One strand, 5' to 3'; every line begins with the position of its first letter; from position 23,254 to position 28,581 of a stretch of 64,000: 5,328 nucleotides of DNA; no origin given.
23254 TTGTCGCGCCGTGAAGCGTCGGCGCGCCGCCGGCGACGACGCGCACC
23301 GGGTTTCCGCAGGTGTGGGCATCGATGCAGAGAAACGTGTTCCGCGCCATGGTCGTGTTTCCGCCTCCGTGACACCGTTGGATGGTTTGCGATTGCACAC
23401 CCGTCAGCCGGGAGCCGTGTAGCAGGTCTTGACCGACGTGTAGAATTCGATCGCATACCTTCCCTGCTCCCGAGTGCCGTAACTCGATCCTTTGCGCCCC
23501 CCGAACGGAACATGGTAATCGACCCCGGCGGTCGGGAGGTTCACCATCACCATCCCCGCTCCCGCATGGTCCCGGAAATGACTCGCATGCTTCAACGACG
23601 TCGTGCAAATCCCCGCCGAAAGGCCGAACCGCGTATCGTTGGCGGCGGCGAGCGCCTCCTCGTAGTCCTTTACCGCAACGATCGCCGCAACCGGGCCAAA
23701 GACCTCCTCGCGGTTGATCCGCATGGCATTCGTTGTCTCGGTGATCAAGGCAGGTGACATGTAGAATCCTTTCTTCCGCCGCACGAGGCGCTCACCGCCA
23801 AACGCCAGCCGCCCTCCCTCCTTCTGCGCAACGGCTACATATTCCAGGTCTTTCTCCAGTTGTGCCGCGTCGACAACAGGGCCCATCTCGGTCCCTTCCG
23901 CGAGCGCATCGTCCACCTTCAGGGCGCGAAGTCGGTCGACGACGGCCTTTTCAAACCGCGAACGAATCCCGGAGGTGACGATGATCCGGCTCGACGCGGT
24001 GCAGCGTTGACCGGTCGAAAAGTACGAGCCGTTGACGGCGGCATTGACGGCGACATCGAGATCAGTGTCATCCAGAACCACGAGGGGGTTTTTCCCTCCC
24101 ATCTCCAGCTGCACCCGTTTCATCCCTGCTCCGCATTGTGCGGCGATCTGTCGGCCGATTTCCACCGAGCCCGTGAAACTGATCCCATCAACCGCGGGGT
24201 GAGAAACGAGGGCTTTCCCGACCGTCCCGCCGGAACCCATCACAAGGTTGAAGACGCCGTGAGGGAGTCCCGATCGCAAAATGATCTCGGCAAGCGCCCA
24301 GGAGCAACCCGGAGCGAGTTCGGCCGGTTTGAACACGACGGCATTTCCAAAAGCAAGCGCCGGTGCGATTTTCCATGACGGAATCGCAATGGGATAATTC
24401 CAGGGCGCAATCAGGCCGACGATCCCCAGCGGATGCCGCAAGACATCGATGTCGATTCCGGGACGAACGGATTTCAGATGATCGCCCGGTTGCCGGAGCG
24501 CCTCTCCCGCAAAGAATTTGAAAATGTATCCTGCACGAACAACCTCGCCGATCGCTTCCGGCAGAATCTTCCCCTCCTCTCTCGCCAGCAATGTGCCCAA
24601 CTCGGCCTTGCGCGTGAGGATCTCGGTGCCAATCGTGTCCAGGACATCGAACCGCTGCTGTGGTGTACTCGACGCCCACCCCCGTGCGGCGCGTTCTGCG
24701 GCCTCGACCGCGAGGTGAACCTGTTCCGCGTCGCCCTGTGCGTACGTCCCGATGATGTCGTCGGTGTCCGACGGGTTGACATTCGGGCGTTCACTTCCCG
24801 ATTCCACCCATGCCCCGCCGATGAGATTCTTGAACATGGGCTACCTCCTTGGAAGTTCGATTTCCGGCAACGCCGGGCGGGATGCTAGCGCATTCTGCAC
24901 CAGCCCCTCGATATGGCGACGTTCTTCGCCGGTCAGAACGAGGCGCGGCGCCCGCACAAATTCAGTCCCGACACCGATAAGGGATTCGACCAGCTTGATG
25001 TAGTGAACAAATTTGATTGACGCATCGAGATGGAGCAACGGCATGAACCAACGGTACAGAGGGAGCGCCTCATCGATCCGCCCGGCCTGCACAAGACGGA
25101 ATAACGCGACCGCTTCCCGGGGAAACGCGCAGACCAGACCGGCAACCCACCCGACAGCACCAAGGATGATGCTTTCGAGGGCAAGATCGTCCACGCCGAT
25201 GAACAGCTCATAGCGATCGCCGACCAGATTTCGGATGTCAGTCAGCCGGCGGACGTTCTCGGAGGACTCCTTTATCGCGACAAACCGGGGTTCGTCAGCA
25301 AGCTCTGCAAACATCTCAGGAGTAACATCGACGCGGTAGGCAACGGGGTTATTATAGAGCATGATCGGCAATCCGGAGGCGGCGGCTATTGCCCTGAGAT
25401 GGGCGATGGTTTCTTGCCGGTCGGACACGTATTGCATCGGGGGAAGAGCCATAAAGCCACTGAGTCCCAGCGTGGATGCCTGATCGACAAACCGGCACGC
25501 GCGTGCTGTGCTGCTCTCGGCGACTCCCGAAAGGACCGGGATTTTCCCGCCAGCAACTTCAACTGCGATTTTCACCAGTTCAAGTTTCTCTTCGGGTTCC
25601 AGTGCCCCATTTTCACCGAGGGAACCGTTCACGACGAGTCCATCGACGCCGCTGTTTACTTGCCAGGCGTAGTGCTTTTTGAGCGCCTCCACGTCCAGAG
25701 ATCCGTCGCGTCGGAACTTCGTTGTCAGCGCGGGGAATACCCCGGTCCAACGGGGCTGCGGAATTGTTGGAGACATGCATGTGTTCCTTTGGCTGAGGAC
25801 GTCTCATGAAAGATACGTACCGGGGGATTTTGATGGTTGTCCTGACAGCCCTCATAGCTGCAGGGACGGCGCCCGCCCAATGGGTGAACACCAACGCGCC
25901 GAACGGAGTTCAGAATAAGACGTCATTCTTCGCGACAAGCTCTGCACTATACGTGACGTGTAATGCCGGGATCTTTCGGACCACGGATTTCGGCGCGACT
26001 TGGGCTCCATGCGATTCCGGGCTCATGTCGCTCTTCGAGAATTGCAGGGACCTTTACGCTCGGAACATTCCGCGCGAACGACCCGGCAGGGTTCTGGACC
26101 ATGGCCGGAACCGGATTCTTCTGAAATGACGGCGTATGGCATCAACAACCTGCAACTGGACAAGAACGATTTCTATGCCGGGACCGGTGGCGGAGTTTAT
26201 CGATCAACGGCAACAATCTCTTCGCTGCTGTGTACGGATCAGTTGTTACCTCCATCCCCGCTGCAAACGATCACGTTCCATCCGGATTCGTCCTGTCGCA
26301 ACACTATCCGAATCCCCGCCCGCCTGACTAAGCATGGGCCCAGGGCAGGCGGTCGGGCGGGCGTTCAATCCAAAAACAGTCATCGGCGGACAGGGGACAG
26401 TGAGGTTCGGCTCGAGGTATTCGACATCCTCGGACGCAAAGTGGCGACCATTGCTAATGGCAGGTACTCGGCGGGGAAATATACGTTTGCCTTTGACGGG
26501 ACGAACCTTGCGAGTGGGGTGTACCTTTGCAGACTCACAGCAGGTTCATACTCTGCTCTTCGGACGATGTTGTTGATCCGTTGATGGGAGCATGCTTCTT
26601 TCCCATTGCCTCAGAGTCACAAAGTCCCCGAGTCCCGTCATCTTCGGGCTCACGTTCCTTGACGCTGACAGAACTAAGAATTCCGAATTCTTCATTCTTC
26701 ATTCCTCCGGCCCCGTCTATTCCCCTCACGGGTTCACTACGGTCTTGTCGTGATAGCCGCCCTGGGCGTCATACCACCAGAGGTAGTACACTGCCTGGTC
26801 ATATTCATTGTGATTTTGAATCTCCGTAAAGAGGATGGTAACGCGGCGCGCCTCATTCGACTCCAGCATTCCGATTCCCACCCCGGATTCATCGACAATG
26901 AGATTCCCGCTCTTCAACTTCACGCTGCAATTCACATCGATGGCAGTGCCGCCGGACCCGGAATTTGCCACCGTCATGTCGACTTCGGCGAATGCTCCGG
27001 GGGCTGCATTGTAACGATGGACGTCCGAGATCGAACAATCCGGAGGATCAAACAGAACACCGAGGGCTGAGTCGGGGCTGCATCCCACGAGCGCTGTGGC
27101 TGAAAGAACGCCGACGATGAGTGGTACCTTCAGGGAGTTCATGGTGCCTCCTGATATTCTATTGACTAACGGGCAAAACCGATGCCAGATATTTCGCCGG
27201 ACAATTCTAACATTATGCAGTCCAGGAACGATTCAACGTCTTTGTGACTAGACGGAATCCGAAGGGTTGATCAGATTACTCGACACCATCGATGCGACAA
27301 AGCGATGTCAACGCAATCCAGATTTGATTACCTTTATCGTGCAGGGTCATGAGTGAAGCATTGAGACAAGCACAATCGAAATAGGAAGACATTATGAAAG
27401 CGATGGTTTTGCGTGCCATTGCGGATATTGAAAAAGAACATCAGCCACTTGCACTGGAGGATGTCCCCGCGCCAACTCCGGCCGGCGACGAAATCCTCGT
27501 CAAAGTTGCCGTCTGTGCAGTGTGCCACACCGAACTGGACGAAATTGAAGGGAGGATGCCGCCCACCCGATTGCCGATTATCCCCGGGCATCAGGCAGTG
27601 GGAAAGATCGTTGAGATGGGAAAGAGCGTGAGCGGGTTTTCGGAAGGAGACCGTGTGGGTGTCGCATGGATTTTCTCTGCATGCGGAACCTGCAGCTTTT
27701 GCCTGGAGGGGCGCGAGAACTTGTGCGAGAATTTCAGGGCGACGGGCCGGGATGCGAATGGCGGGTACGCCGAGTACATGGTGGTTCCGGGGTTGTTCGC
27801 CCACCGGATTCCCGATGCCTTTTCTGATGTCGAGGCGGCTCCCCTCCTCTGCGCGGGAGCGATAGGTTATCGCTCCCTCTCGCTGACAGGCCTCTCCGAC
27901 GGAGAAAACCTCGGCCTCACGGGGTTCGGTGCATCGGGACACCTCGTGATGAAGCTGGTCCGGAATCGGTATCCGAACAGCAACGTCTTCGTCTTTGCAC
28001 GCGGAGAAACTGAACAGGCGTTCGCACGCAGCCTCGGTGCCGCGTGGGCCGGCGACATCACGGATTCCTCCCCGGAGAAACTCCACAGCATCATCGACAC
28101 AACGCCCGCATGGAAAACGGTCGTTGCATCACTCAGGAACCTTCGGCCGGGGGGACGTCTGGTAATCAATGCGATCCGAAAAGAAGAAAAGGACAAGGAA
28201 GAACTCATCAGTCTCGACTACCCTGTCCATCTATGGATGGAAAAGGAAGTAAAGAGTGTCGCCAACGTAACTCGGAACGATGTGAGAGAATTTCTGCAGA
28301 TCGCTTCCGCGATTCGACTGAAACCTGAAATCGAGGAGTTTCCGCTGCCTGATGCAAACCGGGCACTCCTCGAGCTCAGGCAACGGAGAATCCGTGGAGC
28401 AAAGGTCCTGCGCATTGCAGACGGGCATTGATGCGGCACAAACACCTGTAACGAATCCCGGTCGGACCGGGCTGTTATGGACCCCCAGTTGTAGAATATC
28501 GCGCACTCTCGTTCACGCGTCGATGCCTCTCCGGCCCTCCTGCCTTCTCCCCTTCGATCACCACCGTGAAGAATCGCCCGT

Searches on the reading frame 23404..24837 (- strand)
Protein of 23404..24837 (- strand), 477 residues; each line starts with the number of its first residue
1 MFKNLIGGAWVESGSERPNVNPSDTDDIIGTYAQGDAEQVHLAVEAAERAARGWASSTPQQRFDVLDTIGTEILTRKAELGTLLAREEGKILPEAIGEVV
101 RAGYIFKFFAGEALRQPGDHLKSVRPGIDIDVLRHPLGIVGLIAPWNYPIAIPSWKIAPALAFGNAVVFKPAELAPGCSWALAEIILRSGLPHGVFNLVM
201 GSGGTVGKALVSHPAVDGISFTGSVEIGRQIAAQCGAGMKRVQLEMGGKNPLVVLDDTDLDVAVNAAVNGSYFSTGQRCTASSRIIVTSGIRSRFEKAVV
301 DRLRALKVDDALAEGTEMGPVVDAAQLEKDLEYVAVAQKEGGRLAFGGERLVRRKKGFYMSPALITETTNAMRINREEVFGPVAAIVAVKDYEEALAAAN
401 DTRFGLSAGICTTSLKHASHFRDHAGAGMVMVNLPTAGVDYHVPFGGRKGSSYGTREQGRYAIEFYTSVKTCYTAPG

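Call 20: search_protein_families(library=pfam, proteins=[window:23404-24837:-], max_evalue=0.00001)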
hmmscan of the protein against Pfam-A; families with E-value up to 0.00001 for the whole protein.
window:23404-24837:- (477 aa): 1 family
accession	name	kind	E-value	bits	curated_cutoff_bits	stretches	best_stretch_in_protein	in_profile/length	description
PF00171.27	Aldedh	-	2.1e-155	518.2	23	1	10-471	1-460/461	Aldehyde dehydrogenase family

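Call 61: find_encoding_contigs(protein=window:23404-24837:-, flank=1000, max_places=5)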
Protein window:23404-24837:- (477 aa): no gene with exactly this product is on record in the collection.

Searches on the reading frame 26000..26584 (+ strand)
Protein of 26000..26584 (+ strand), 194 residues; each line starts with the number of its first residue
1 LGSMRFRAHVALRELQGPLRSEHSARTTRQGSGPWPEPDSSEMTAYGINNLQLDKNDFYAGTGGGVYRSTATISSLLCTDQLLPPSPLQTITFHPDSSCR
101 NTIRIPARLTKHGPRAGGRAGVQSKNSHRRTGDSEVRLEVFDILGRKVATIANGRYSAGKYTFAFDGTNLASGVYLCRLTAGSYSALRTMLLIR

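Call 72: search_protein_families(library=pfam, proteins=[window:26000-26584:+], max_evalue=0.01)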
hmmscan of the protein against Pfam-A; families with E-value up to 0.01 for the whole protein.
window:26000-26584:+ (194 aa): 2 families
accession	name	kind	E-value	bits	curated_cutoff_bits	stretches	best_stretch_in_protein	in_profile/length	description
PF13860.13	FlgD_ig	-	2.4e-05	24.7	27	1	134-181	23-75/79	FlgD Ig-like domain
PF18962.6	Por_Secre_tail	-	7.6e-05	23.4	27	1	133-187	19-70/75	Secretion system C-terminal sorting domain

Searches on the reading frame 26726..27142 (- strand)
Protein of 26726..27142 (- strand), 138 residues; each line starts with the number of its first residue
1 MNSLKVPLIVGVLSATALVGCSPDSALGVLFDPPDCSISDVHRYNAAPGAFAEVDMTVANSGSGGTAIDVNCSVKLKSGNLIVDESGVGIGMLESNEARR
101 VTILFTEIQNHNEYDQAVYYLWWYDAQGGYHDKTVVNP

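Call 68: find_encoding_contigs(protein=window:26726-27142:-, flank=5000, max_places=6)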
Protein window:26726-27142:- (138 aa): no gene with exactly this product is on record in the collection.

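Call 72: search_protein_families(library=pfam, proteins=[window:26726-27142:-], max_evalue=0.01)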
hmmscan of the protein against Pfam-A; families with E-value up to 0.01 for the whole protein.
window:26726-27142:- (138 aa): 1 family
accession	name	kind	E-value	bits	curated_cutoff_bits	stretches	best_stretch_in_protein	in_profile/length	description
PF18339.7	Tudor_1_RapA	-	0.0068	16.8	26.3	0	85-114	12-41/51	RapA N-terminal Tudor like domain 1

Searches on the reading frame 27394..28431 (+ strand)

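Call 21: search_protein_families(library=pfam, proteins=[window:27394-28431:+], max_evalue=0.00001)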
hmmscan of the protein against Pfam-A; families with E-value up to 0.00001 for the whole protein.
window:27394-28431:+ (345 aa): 1 family
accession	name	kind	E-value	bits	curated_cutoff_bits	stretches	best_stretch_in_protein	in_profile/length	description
PF08240.17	ADH_N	-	9.2e-29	100.2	23.5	1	32-141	3-104/104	Alcohol dehydrogenase GroES-like domain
